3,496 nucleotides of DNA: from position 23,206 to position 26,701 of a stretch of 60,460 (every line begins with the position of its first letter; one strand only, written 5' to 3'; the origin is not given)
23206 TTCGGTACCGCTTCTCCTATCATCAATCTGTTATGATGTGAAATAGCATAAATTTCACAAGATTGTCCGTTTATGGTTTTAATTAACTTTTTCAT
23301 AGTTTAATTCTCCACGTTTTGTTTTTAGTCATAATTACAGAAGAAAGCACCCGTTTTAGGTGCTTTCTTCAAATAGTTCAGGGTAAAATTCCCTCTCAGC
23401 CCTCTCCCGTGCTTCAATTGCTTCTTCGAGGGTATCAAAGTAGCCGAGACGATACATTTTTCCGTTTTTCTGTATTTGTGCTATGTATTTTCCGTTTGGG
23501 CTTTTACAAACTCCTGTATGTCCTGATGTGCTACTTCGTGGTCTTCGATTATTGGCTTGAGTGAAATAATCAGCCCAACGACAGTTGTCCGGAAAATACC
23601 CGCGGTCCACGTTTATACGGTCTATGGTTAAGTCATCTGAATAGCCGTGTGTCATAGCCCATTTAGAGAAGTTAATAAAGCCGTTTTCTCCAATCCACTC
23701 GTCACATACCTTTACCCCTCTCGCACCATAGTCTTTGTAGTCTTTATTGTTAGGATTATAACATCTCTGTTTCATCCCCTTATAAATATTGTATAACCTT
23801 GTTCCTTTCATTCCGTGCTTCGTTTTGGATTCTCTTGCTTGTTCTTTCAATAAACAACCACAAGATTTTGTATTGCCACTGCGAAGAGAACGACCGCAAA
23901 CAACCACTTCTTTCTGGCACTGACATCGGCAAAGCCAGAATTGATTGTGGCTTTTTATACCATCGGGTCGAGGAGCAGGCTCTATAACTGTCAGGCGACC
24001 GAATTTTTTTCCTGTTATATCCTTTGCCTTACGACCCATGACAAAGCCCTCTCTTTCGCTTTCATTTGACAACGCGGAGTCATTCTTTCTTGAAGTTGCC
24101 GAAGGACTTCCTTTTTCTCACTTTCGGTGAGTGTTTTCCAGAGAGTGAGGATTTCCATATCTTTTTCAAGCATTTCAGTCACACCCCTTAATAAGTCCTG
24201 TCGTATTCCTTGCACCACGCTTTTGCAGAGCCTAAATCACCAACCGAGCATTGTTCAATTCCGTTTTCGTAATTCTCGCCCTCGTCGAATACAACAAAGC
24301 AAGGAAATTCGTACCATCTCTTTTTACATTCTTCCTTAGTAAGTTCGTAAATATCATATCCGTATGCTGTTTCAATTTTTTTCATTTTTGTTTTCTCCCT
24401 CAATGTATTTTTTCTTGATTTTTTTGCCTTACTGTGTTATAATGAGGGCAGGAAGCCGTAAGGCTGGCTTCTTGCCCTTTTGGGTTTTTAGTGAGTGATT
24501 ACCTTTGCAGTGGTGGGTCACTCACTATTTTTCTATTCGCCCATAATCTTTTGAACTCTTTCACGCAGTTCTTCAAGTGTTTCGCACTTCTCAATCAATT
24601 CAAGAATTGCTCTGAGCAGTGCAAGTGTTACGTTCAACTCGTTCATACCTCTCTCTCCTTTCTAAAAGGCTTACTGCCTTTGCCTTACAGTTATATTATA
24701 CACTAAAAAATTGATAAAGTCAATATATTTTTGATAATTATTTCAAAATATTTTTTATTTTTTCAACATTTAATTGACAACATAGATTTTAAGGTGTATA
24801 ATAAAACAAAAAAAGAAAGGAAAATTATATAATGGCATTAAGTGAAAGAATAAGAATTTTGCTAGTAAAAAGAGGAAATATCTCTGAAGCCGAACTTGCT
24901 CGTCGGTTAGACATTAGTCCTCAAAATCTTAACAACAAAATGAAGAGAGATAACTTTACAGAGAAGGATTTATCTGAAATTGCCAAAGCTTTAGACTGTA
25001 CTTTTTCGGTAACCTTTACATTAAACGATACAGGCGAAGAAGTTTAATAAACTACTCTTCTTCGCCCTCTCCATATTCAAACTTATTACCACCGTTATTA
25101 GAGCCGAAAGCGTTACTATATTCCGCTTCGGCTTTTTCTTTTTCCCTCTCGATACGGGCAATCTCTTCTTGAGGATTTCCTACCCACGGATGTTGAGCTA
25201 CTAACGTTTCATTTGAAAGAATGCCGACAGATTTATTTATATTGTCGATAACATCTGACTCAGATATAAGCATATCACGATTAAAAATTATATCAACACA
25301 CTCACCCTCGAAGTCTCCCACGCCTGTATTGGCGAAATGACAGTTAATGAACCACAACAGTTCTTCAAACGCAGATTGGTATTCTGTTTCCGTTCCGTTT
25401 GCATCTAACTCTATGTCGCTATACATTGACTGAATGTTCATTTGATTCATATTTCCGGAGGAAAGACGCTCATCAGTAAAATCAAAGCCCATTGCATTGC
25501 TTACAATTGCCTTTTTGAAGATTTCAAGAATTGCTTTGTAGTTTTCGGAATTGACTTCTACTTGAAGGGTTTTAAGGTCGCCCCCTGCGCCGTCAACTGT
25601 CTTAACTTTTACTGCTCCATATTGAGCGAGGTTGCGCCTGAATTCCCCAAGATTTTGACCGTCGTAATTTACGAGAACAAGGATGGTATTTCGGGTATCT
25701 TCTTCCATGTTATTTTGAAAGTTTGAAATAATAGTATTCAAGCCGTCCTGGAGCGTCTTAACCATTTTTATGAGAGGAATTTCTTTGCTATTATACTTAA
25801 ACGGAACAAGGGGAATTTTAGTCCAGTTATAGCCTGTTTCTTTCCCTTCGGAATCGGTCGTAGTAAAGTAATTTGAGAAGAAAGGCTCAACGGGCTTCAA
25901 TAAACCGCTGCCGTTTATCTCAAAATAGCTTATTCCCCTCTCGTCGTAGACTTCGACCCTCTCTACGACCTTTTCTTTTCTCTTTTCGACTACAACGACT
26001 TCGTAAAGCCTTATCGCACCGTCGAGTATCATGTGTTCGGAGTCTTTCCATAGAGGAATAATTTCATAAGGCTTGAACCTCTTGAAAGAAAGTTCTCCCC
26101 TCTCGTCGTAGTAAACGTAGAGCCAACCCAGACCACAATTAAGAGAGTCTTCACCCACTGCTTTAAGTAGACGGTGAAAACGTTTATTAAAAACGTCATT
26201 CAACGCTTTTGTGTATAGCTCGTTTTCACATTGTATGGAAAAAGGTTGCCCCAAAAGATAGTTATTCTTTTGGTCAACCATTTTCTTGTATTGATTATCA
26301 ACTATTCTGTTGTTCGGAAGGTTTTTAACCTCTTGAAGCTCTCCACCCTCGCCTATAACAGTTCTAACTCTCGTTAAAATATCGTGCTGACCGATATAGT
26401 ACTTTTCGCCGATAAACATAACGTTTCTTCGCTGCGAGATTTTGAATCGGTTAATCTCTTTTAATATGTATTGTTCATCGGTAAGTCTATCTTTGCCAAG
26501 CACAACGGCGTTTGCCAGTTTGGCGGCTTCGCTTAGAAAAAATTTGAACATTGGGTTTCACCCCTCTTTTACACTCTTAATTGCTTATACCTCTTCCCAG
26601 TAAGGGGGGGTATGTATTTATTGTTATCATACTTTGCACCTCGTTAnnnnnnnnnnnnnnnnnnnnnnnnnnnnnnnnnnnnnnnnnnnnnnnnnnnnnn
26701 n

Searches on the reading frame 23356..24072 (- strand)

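Call 4: search_protein_families(library=pfam, proteins=[window:23356-24072:-], max_evalue=0.1)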
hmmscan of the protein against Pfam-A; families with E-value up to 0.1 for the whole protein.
window:23356-24072:- (238 aa): 0 families

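Call 23: search_protein_families(library=phrogs, proteins=[window:23356-24039:-], max_evalue=0.01)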
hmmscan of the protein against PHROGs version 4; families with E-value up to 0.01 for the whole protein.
window:23356-24039:- (227 aa): 15 families
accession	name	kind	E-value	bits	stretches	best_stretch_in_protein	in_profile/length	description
phrog_374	-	DNA, RNA and nucleotide metabolism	2.8e-89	301.5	1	2-225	191-413/617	HNH endonuclease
phrog_3377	-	DNA, RNA and nucleotide metabolism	6.4e-42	144.6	1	72-173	4-95/196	HNH endonuclease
phrog_953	-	DNA, RNA and nucleotide metabolism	5.8e-31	109.2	1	72-225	214-368/420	HNH endonuclease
phrog_8790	-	DNA, RNA and nucleotide metabolism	9.5e-31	108.6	1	65-178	9-116/241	restriction endonuclease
phrog_2081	-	DNA, RNA and nucleotide metabolism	4.8e-27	96.2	1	68-171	91-201/433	HNH endonuclease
phrog_99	-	DNA, RNA and nucleotide metabolism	3.8e-24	87.1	1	127-221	165-262/383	HNH endonuclease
phrog_4578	-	DNA, RNA and nucleotide metabolism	1.3e-17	64.9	1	127-221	19-117/130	HNH endonuclease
phrog_13470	-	DNA, RNA and nucleotide metabolism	4.4e-16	60.4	2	165-218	88-142/152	HNH endonuclease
phrog_3593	-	DNA, RNA and nucleotide metabolism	4.5e-08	34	1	162-218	138-196/210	HNH endonuclease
phrog_24751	-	DNA, RNA and nucleotide metabolism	1.5e-05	26.1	1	184-215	22-53/65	HNH endonuclease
phrog_28742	-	unknown function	7.2e-05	24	1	81-160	22-100/165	-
phrog_18493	-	unknown function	0.0007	20.7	1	3-42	55-88/136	-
phrog_33760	-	DNA, RNA and nucleotide metabolism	0.0034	18.4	1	182-218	10-50/58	HNH endonuclease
phrog_35306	-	unknown function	0.0039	18.5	0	168-215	25-73/90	-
phrog_22195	-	unknown function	0.0045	17.8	1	4-73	6-68/148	-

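Call 24: search_protein_families(library=ncbifam, proteins=[window:23356-24039:-], max_evalue=0.1)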
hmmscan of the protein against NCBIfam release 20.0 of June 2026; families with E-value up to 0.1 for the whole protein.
window:23356-24039:- (227 aa): 0 families

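Call 49: search_protein_families(library=padloc, proteins=[window:23356-24039:-], max_evalue=0.01)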
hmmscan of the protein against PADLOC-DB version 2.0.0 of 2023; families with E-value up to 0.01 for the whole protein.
window:23356-24039:- (227 aa): 0 families

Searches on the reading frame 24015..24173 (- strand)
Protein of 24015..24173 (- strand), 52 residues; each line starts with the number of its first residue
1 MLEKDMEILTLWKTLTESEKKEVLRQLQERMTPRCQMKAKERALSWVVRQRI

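Call 23: search_protein_families(library=phrogs, proteins=[window:24015-24173:-], max_evalue=0.01)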
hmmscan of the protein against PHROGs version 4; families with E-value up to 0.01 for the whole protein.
window:24015-24173:- (52 aa): 0 families

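Call 24: search_protein_families(library=ncbifam, proteins=[window:24015-24173:-], max_evalue=0.1)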
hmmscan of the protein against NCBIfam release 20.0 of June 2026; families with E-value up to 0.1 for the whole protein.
window:24015-24173:- (52 aa): 1 family
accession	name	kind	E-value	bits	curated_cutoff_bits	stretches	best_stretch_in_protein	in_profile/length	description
NF007257.0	PRK09706.1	subfamily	0.0039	17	101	1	3-31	87-115/135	transcriptional repressor DicA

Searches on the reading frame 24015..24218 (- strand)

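Call 4: search_protein_families(library=pfam, proteins=[window:24015-24218:-], max_evalue=0.1)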
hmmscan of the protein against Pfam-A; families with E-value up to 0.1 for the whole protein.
window:24015-24218:- (67 aa): 3 families
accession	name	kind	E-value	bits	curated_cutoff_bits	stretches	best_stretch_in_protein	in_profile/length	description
PF13376.11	OmdA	-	0.005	17.2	25.6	1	15-48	10-43/60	Bacteriocin-protection, YdeI or OmpD-Associated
PF06945.18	DUF1289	-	0.017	15.4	27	1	25-45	26-46/47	Protein of unknown function (DUF1289)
PF10128.15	OpcA_G6PD_assem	-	0.085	13.3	27.9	1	12-46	61-96/118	Glucose-6-phosphate dehydrogenase subunit N-terminal domain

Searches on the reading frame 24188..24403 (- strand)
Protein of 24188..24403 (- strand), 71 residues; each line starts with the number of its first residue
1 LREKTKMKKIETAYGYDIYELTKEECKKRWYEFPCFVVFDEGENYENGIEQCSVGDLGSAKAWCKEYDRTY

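Call 4: search_protein_families(library=pfam, proteins=[window:24188-24403:-], max_evalue=0.1)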
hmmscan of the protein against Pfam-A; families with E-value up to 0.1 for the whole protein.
window:24188-24403:- (71 aa): 0 families

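Call 23: search_protein_families(library=phrogs, proteins=[window:24188-24403:-], max_evalue=0.01)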
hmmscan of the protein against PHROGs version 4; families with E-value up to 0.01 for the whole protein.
window:24188-24403:- (71 aa): 0 families

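Call 24: search_protein_families(library=ncbifam, proteins=[window:24188-24403:-], max_evalue=0.1)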
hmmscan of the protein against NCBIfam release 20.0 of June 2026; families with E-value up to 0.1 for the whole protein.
window:24188-24403:- (71 aa): 0 families

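Call 49: search_protein_families(library=padloc, proteins=[window:24188-24403:-], max_evalue=0.01)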
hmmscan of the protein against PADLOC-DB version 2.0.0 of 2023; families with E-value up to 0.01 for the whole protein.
window:24188-24403:- (71 aa): 0 families

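Call 94: search_dna_similar(query=window:24188-24385:-, collection=phages, mode=protein, max_rows=20, max_evalue=0.001)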
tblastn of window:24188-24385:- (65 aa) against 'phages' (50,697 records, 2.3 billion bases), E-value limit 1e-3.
No match.

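Call 121: find_homologous_proteins(query=window:24188-24385:-, max_evalue=0.001)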
Query window:24188-24385:- (65 aa): 9 proteins with E <= 0.001 among 9 candidates.
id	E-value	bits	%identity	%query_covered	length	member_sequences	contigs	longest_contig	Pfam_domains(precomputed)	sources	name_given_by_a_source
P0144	3.3e-37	143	95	100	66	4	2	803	-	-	-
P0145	5.6e-30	120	78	98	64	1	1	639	-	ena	-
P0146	1.5e-27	112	78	98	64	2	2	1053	-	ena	-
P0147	3.9e-27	111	75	100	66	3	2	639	-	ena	-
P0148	4.9e-26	108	71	100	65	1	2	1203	-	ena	-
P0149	1.3e-23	100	73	100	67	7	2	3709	-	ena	-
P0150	7.7e-23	98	70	97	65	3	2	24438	-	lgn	-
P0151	4.1e-18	83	60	98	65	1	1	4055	-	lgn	-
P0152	6.6e-18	82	61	97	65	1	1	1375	-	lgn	-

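Call 124: find_encoding_contigs(protein=P0150, flank=4000, max_places=2)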
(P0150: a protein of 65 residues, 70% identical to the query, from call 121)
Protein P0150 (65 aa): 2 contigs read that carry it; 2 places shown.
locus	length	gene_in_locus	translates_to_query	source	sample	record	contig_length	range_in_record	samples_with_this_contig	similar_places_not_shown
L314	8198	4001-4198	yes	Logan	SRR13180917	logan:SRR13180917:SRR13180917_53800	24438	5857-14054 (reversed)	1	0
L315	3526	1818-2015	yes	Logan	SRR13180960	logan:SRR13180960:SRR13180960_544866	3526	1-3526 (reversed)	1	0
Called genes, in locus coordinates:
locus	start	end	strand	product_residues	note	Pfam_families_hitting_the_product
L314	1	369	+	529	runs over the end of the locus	-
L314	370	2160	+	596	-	-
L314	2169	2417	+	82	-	-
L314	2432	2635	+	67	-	PF16945:Phage_r1t_holin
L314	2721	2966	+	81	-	-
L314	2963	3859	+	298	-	PF02899:Phage_int_SAM_1, PF13102:Phage_int_SAM_5, PF00589:Phage_integrase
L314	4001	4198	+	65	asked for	-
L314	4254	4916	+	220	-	PF19808:DUF6291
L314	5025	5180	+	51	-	-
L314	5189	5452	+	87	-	-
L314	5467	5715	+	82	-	-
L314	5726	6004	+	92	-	-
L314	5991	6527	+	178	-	PF04098:Rad52_Rad22 (weak)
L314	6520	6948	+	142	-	PF00436:SSB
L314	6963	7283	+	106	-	PF12961:DUF3850, PF04266:ASCH (weak)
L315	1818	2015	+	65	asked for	-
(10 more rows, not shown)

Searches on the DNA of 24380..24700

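Call 88: search_rna_families(source=window, start=24380, end=24700, threshold=evalue, max_evalue=1)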
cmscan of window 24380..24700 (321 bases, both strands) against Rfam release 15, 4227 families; matches with E-value up to 1: 0.
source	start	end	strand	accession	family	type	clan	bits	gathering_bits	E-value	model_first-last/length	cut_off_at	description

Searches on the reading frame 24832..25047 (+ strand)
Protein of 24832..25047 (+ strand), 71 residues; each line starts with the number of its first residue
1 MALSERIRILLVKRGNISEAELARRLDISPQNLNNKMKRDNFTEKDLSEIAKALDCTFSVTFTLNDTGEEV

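Call 4: search_protein_families(library=pfam, proteins=[window:24832-25047:+], max_evalue=0.1)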
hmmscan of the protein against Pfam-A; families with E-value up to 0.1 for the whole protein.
window:24832-25047:+ (71 aa): 20 families
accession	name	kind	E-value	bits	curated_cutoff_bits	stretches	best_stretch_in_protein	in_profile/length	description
PF13443.12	HTH_26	-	2.2e-07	31.5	22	1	6-58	1-54/63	Cro/C1-type HTH DNA-binding domain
PF01381.28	HTH_3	-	5.1e-05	23.7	23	1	13-59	6-53/55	Helix-turn-helix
PF20075.5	DUF6471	-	0.0001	22.5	26.8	1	11-57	13-63/65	Domain of unknown function (DUF6471)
PF07022.19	Phage_CI_repr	-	0.00036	21.2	22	1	11-55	6-51/65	Bacteriophage CI repressor helix-turn-helix domain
PF02954.25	HTH_8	-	0.00046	20.3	22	1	10-39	14-41/42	Bacterial regulatory protein, Fis family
PF12840.13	HTH_20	-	0.00051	20.4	27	1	16-38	18-40/51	Helix-turn-helix domain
PF13412.12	HTH_24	-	0.00081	19.4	21.9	1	10-39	11-40/48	Winged helix-turn-helix DNA-binding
PF08279.18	HTH_11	-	0.0015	18.8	25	1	7-38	6-37/55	HTH domain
PF08281.18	Sigma70_r4_2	-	0.0021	18.1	25.7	1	9-39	19-49/54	Sigma-70, region 4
PF13936.12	HTH_38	-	0.0076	16.4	27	1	2-35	6-39/44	Helix-turn-helix domain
PF01047.28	MarR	-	0.014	15.7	24.6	0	11-38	12-39/59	MarR family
PF06892.16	Phage_CP76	-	0.017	15.4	26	1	18-55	17-55/146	Phage regulatory protein CII (CP76)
PF13384.12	HTH_23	-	0.02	15.2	24.6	0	5-30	6-31/50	Homeodomain-like domain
PF04218.19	CENP-B_N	-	0.022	14.8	21.2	1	9-35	16-41/53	CENP-B N-terminal DNA-binding domain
PF02099.23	Josephin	-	0.057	13.7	26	1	33-56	11-34/157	Josephin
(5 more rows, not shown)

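Call 23: search_protein_families(library=phrogs, proteins=[window:24832-25047:+], max_evalue=0.01)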
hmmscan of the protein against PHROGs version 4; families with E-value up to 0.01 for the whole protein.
window:24832-25047:+ (71 aa): 8 families
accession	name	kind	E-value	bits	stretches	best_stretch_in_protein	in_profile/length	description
phrog_4583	-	transcription regulation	3.8e-09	37.5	1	3-58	11-66/81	transcriptional repressor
phrog_4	-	transcription regulation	9.2e-07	29.2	1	1-59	135-189/400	transcriptional repressor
phrog_3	-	transcription regulation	5.7e-06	27.3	1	1-59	87-143/430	transcriptional repressor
phrog_8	-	transcription regulation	8.4e-06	26.4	1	1-58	75-132/346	transcriptional regulator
phrog_2328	-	transcription regulation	0.00015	22.6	1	3-58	16-71/128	transcriptional repressor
phrog_38278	-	unknown function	0.00047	21.2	1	6-54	21-68/180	-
phrog_2439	-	transcription regulation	0.0023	17.9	1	5-62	10-67/367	transcriptional regulator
phrog_18068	-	unknown function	0.0029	18.4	1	14-57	25-67/184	-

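Call 49: search_protein_families(library=padloc, proteins=[window:24832-25047:+], max_evalue=0.01)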
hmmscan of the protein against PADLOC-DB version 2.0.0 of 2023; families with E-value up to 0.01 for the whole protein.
window:24832-25047:+ (71 aa): 2 families
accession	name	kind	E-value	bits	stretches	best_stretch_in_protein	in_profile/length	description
PDLC04760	PDC-M64C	-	0.00049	18.4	1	1-57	25-81/93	-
PDLC04758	PDC-M64B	-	0.0099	14.3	0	1-56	29-84/123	-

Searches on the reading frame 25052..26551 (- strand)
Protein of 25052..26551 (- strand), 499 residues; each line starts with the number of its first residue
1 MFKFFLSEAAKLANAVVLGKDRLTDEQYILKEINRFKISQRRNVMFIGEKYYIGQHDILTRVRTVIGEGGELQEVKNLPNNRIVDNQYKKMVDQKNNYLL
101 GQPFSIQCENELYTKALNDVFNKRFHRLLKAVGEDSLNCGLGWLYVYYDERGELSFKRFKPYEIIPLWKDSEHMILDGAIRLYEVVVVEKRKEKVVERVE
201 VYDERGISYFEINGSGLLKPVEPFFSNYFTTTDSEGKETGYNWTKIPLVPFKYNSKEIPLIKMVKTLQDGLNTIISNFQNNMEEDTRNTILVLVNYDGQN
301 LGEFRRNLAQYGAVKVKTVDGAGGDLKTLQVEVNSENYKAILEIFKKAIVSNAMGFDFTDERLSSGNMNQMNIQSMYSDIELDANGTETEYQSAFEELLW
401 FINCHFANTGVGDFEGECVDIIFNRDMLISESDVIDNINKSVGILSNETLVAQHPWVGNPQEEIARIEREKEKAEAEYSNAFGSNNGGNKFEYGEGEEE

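Call 44: find_related_loci(query=window:25052-26551:-, collection=viral_contigs, flank=6000)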
Query window:25052-26551:- (499 aa) in viral_contigs; peptide patterns used: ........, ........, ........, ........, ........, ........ (x = any residue, [..] = any of these).
166 stretches matched a pattern; 164 encode a relative of the query (tblastn E <= 1e-3); the best 80 are kept; 80 distinct loci.
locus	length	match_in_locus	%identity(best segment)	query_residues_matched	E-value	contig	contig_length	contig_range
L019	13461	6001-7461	75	1-488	0e+0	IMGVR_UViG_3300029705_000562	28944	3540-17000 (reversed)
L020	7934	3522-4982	75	1-488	0e+0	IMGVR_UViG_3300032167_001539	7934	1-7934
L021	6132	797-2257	75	1-488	0e+0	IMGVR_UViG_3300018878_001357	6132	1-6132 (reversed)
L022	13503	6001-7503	71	1-498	0e+0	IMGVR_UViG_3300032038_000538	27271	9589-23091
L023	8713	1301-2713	73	1-473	0e+0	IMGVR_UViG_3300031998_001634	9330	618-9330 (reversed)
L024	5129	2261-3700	72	1-482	0e+0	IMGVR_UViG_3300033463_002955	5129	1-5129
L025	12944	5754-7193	72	1-482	0e+0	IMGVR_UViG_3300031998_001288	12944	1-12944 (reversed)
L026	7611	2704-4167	70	1-488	0e+0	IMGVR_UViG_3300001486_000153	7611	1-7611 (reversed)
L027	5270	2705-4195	69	1-498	0e+0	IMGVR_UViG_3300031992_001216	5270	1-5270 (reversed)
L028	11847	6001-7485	71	1-499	0e+0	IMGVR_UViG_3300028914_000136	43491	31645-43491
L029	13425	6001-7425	71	1-475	0e+0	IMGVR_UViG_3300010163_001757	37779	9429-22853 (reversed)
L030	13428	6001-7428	70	1-478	0e+0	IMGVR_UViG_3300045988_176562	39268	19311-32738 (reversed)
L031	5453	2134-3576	69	1-482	0e+0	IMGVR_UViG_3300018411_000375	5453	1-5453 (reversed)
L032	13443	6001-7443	70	1-482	0e+0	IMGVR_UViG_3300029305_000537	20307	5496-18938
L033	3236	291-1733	70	1-482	0e+0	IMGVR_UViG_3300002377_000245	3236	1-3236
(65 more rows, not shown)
